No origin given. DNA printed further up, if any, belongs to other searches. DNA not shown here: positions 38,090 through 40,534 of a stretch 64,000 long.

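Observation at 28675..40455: Six-gene operon built around four tandem, diverged paralogs of an uncharacterised ~715-aa cytoplasmic propeller-like protein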

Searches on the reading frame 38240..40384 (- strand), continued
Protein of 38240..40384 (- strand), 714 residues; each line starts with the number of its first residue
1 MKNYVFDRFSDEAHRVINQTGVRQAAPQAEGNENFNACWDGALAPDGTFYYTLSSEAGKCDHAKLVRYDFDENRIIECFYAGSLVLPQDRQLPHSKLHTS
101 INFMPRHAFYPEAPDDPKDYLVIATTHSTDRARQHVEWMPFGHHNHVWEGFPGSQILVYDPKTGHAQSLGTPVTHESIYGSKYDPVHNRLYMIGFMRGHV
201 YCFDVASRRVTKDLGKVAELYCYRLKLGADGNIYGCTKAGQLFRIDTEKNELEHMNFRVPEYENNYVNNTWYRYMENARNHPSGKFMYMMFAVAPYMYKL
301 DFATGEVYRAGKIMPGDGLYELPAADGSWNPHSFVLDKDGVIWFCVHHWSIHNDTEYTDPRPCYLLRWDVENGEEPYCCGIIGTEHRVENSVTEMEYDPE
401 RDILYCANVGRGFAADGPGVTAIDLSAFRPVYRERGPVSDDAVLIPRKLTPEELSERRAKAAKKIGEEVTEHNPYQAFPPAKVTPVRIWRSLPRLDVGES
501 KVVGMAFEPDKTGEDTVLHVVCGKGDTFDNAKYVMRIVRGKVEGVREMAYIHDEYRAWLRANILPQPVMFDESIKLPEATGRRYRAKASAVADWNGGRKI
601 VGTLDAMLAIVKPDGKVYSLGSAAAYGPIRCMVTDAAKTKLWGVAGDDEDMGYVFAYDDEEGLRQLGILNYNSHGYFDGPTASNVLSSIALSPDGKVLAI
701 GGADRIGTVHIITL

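Call 45: search_protein_families(library=pfam, alignment_id=A2, max_evalue=0.1)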
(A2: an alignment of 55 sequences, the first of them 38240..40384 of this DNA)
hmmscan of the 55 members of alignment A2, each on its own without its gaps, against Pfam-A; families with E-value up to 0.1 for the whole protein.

A. member 1, window:38240-40384:- (714 aa): 5 families
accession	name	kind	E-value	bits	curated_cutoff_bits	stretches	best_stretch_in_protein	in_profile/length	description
PF16819.11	DUF5074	-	0.00022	20.8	27.2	1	200-307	165-274/353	Domain of unknown function (DUF5074)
PF21959.2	DUF6923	-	0.0061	16.8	27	0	153-207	151-205/234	Repeat of unknown function (DUF6923)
PF24807.1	WD40_CDC20-Fz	-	0.017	14.9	200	0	153-253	28-126/292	CDC20/Fizzy WD40 domain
PF00400.38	WD40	-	0.031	15.3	27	0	677-705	7-33/39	WD domain, G-beta repeat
PF23414.1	Beta-prop_EML_2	-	0.065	13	90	0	134-216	43-121/266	Echinoderm microtubule-associated protein second beta-propeller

B. families by the number of members that match (of 55 scanned): 16 families
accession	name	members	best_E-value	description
PF00400.38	WD40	31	0.00021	WD domain, G-beta repeat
PF21959.2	DUF6923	26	0.00083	Repeat of unknown function (DUF6923)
PF08450.18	SGL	22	1.1e-05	SMP-30/Gluconolactonase/LRE-like region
PF24807.1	WD40_CDC20-Fz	18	0.00049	CDC20/Fizzy WD40 domain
PF23414.1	Beta-prop_EML_2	18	0.0064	Echinoderm microtubule-associated protein second beta-propeller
PF13570.13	Beta-prop_ACSF4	4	0.0033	Beta-alanine-activating enzyme, beta-propeller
PF16819.11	DUF5074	3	0.00022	Domain of unknown function (DUF5074)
PF25174.1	Beta-prop_THOC3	2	0.056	THOC3 beta-propeller domain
PF07494.17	Reg_prop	1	0.0015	Two component regulator propeller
PF07646.21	Kelch_2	1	0.003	Kelch motif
PF20067.5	SSL_N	1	0.015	Strictosidine synthase-like, N-terminal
PF13964.12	Kelch_6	1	0.017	Kelch motif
PF14339.12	DUF4394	1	0.03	Domain of unknown function (DUF4394)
PF12158.14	DUF3592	1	0.044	Domain of unknown function (DUF3592)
PF13415.12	Kelch_3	1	0.051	Galactose oxidase, central domain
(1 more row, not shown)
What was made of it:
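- On SMP30/gluconolactonase/LRE-like (PF08450): 22 of 55 members hit below threshold (call 45).
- On Hybrid two-component-system sensor (Reg_prop + Y_Y_Y + HK/RR/AraC): Reg_prop is matched in 1 of 55 members, below threshold (call 45).
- Closest known: SMP30 / gluconolactonase / LRE-like. Same: Soluble beta-propeller proteins with recurrent weak profile similarity (call 45).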

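Call 54: find_encoding_contigs(protein=window:38240-40384:-, flank=10000, max_places=3)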
Protein window:38240-40384:- (714 aa): no gene with exactly this product is on record in the collection.

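Call 55: search_protein_representatives(alignment_id=A2)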
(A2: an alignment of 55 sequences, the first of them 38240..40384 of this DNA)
Query: 55 sequences, 702 profile positions. Proteins with E-value up to 0.001 (for the whole library): 625; up to 1e-10: 327; up to 1e-30: 134. The best 150 are listed.
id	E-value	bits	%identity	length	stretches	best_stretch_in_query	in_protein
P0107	0.0e+00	1097.0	-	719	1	3-701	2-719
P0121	5.1e-291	983.4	-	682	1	4-700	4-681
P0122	1.7e-236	803.2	-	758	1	10-701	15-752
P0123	3.7e-209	712.8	-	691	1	13-699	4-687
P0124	2.8e-203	693.4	-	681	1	5-701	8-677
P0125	4.4e-200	682.8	-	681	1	1-701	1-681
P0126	1.7e-193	661.1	-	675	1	2-701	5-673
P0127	1.5e-184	631.4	-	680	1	10-701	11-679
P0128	3.4e-178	610.5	-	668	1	2-701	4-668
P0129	2.9e-171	587.6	-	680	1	8-701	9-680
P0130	3.6e-166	570.7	-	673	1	11-701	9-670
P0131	1.3e-154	532.5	-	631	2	17-551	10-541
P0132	1.8e-146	505.6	-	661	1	3-698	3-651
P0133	8.7e-143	493.4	-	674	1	4-699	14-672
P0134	3.2e-139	481.7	-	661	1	15-701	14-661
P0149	1.0e-119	417.2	-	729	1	7-699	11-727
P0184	2.0e-82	293.9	-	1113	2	11-424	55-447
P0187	7.2e-80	285.5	-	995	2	7-427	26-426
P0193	3.0e-68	247.1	-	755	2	26-418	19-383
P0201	8.9e-60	219.1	-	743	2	17-508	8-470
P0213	2.7e-46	174.5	-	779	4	31-293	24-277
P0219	1.2e-43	165.7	-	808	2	32-302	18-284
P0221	2.7e-40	154.7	-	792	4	14-293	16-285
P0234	2.5e-36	141.6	-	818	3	15-259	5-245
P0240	3.7e-35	137.7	-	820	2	36-374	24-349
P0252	3.4e-31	124.6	-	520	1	38-416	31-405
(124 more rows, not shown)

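Call 56: search_protein_families(library=padloc, proteins=[window:38240-40384:-], max_evalue=0.01)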
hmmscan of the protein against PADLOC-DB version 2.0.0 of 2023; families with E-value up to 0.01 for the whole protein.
window:38240-40384:- (714 aa): 0 families

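Call 57: search_protein_families(library=pfam, proteins=[P0184, P0187, P0213, P0219, P0221, P0234, P0240, P0193, P0201, P0252], max_evalue=0.001)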
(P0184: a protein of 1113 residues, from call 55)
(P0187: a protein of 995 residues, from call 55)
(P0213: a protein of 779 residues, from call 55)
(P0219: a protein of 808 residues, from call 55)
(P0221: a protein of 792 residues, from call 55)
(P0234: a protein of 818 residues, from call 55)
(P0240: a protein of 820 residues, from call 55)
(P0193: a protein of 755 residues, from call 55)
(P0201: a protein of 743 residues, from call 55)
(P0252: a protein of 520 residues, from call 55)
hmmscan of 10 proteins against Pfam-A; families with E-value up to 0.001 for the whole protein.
P0184 (1113 aa): 1 family
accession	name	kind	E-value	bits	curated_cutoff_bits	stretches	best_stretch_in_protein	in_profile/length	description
PF07221.17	GlcNAc_2-epim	-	2.2e-28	100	23.4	1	763-1085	3-339/347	N-acylglucosamine 2-epimerase (GlcNAc 2-epimerase)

P0187 (995 aa): 1 family
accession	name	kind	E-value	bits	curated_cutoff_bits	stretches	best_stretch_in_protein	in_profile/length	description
PF07519.17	Tannase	-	2.7e-25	89.6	29.8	1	761-932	23-200/490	Tannase and feruloyl esterase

P0213 (779 aa): 2 families
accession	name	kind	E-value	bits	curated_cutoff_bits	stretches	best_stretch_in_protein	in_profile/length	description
PF07494.17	Reg_prop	-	8.5e-06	25.8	20.4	0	28-45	4-21/24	Two component regulator propeller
PF14517.12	Tachylectin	-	1e-05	25.8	29.8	0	198-282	78-161/230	Tachylectin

P0219 (808 aa): 2 families
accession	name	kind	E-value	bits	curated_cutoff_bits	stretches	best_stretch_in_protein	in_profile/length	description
PF07494.17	Reg_prop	-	8.3e-05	22.8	20.4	0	366-378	11-23/24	Two component regulator propeller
PF21959.2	DUF6923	-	0.00087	19.6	27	0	583-614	136-167/234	Repeat of unknown function (DUF6923)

P0221 (792 aa): 1 family
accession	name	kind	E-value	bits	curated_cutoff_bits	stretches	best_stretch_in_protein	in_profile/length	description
PF08450.18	SGL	-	3.1e-05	24.2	26.3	0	537-648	94-213/246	SMP-30/Gluconolactonase/LRE-like region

P0234 (818 aa): 4 families
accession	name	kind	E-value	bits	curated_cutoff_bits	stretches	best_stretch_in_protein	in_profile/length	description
PF16819.11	DUF5074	-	6.4e-06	25.9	27.2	1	665-793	133-260/353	Domain of unknown function (DUF5074)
PF07494.17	Reg_prop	-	3.2e-05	24.1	20.4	0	505-520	8-23/24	Two component regulator propeller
PF13964.12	Kelch_6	-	4.6e-05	23.7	25.3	0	50-71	26-47/50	Kelch motif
PF08450.18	SGL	-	0.00037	20.6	26.3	0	487-536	68-122/246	SMP-30/Gluconolactonase/LRE-like region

P0240 (820 aa): 3 families
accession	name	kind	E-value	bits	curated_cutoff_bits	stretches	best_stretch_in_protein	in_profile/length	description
PF08450.18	SGL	-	5e-07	30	26.3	0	161-263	8-103/246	SMP-30/Gluconolactonase/LRE-like region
PF07494.17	Reg_prop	-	4e-06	26.8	20.4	0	82-103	2-22/24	Two component regulator propeller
PF13449.12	Phytase-like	-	1.3e-05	25.7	27.6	1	204-378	12-208/284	Esterase-like activity of phytase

P0193 (755 aa): 1 family
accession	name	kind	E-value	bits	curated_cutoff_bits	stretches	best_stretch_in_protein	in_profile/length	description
PF13360.13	PQQ_2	-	1.6e-05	25.1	27.6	0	565-631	112-180/233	Outer membrane protein assembly factor BamB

P0201 (743 aa): 0 families

P0252 (520 aa): 0 families

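Call 58: list_cluster_members(proteins=[P0184, P0187, P0213, P0219, P0234, P0240, P0122, P0123, P0132, P0149])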
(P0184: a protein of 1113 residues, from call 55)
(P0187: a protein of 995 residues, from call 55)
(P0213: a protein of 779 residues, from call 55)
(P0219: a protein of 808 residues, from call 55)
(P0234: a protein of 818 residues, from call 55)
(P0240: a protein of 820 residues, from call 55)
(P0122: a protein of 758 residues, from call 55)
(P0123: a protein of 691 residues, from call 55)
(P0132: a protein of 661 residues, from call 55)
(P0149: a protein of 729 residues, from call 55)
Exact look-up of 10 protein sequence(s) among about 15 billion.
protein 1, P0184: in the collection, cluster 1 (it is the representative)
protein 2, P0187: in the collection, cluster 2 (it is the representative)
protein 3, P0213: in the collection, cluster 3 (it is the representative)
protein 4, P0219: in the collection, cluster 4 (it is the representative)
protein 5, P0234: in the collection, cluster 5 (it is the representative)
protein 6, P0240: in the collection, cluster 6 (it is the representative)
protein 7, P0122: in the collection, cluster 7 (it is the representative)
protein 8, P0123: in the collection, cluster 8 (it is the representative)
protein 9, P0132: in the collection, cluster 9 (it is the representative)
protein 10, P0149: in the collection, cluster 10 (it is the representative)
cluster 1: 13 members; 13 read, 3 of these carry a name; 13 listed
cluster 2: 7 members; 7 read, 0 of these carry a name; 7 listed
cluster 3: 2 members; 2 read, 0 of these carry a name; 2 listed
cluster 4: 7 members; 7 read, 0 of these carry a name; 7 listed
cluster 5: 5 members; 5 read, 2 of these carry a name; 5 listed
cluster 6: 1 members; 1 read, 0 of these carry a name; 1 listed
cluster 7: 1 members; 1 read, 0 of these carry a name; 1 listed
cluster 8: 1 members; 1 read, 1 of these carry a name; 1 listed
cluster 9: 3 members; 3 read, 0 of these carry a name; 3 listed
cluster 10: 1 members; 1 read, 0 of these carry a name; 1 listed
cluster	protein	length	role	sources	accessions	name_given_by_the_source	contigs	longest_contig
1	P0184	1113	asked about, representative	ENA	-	-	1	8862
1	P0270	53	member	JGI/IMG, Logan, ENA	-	hypothetical protein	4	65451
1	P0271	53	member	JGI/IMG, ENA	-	hypothetical protein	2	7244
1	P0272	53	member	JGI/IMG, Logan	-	hypothetical protein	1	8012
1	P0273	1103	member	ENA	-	-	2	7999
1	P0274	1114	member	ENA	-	-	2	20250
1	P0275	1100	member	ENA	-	-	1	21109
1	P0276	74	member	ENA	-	-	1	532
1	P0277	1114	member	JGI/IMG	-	-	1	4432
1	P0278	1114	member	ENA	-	-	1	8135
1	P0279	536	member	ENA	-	-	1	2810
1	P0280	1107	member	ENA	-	-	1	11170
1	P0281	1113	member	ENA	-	-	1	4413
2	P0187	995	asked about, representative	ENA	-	-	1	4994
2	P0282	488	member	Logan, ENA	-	-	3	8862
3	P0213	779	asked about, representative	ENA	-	-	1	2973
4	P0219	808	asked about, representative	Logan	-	-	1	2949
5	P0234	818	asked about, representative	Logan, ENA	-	-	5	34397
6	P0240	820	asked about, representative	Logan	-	-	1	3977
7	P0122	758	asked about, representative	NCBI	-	-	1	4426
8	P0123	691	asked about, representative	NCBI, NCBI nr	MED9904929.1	MAG: hypothetical protein UFG06_12200 [Lachnospiraceae bacterium] | hypothetical protein [Lachnospiraceae bacterium]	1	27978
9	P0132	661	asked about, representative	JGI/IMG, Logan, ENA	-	-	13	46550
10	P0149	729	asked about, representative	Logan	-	-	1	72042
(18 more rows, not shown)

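Call 59: find_encoding_contigs(protein=P0274, flank=10000, max_places=2)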
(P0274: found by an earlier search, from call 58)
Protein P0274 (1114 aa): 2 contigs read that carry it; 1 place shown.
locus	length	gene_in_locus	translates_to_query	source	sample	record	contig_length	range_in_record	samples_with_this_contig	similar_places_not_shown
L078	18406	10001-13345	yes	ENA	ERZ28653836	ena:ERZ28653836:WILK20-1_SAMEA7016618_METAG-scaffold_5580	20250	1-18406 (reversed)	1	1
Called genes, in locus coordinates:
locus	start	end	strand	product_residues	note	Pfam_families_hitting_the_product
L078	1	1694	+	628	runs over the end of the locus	PF16126:DUF4838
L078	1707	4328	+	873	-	-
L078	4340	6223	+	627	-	PF14871:GHL6 (weak)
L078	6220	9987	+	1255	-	-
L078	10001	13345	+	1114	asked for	PF07221:GlcNAc_2-epim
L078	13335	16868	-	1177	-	PF07519:Tannase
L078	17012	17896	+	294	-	PF01545:Cation_efflux, PF16916:ZT_dimer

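Call 61: search_protein_families(library=pfam, proteins=[L075:186-2354:+, L075:4620-5081:+, L075:5174-6481:+, L075:8819-10087:+, L075:10182-10853:+, L075:10908-12155:+, L015:12226-13509:+, L015:7299-9188:+, L015:17990-19306:+, L018:7771-9900:+], max_evalue=0.001)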
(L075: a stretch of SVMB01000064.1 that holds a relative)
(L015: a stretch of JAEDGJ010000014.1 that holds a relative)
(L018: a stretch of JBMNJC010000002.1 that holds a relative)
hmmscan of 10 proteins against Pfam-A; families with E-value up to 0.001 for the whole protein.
L075:186-2354:+ (723 aa): 2 families
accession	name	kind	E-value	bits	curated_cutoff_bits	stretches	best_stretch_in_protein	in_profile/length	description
PF02901.20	PFL-like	-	1.6e-145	486.8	24.3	1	103-585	156-646/647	Pyruvate formate lyase-like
PF01228.26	Gly_radical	-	2.6e-29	102.3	22.2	1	603-706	2-106/106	Glycine radical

L075:4620-5081:+ (154 aa): 1 family
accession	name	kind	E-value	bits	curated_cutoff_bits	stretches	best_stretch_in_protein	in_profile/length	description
PF00293.34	NUDIX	-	3.8e-12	46.8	21.1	1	19-122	17-125/134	NUDIX domain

L075:5174-6481:+ (436 aa): 0 families

L075:8819-10087:+ (423 aa): 0 families

L075:10182-10853:+ (224 aa): 1 family
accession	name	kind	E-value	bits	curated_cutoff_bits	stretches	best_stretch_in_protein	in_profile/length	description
PF01613.24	Flavin_Reduct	-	2.8e-14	53.9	27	1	34-178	3-139/153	Flavin reductase like domain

L075:10908-12155:+ (416 aa): 0 families

L015:12226-13509:+ (428 aa): 9 families
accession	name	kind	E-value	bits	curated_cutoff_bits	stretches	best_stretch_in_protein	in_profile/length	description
PF12831.13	FAD_oxidored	-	4.2e-93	313.3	27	1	13-418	1-413/416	FAD dependent oxidoreductase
PF00890.30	FAD_binding_2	-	4.3e-09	36.5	20.4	1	13-50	1-38/414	FAD binding domain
PF01266.30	DAO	-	2.3e-08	34.4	27.9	1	13-49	1-38/353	FAD dependent oxidoreductase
PF01134.28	GIDA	-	1.9e-06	27.7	22.1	1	13-162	1-150/391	Glucose inhibited division protein A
PF13450.12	NAD_binding_8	-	1e-05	26.1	21.9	1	17-51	2-36/68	NAD(P)-binding Rossmann-like domain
PF00070.33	Pyr_redox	-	1.1e-05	26.3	22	0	14-47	2-35/82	Pyridine nucleotide-disulphide oxidoreductase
PF07992.20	Pyr_redox_2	-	2.8e-05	24.1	26.1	0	12-46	1-31/291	Pyridine nucleotide-disulphide oxidoreductase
PF03486.20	HI0933_like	-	5e-05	23.3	50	1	13-47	2-36/244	HI0933-like protein Rossmann domain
PF01494.25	FAD_binding_3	-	0.00077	19.2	22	0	12-161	2-158/349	FAD binding domain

L015:7299-9188:+ (630 aa): 0 families

L015:17990-19306:+ (439 aa): 1 family
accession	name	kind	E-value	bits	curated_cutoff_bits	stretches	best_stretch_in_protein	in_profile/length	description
PF00251.26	Glyco_hydro_32N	-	1.4e-53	182.9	22.1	1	91-380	1-296/307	Glycosyl hydrolases family 32 N-terminal domain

L018:7771-9900:+ (710 aa): 3 families
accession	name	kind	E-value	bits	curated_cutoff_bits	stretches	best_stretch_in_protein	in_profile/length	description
PF00664.28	ABC_membrane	-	5.5e-35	121.8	28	1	150-422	2-274/274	ABC transporter transmembrane region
PF00005.33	ABC_tran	-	3.4e-34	118.8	25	1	483-632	1-137/137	ABC transporter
PF02463.25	SMC_N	-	3.8e-05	23.7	40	0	513-673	100-210/220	RecF/RecN/SMC N terminal domain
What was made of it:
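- GH32 and a FAD oxidoreductase in the closest relative (call 61).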
